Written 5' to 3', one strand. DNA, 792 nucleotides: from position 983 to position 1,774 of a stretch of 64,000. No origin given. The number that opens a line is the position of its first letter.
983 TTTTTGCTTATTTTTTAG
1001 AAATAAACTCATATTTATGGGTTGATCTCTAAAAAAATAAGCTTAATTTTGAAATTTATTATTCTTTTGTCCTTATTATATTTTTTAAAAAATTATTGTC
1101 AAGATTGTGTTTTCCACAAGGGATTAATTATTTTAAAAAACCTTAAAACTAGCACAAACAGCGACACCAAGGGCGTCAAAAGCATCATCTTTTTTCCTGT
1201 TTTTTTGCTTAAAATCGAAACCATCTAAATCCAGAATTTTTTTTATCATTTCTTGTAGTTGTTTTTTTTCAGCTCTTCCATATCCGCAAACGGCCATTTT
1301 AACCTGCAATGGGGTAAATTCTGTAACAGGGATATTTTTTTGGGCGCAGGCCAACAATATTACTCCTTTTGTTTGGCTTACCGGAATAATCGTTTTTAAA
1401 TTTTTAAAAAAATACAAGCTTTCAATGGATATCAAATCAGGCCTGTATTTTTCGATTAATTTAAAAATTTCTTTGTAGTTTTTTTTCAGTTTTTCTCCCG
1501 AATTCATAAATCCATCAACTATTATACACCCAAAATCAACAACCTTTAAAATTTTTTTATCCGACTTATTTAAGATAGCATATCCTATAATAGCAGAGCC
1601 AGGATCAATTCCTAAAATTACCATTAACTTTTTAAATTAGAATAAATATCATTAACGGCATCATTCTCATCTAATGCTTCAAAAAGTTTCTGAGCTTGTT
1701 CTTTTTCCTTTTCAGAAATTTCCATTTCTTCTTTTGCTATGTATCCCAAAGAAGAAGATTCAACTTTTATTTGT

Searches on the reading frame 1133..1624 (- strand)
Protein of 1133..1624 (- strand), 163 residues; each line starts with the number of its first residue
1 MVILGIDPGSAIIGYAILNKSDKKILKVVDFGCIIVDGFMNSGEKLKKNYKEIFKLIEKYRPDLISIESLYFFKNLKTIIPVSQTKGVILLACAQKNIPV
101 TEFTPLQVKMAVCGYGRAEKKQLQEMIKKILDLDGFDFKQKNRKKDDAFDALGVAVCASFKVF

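Call 58: search_protein_families(library=pfam, proteins=[window:1133-1624:-], max_evalue=0.001)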
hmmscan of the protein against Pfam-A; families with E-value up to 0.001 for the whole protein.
window:1133-1624:- (163 aa): 1 family
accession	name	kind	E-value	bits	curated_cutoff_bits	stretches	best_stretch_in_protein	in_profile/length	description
PF02075.23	RuvC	-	2.5e-38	131.7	22.2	1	3-157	1-147/148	Crossover junction endodeoxyribonuclease RuvC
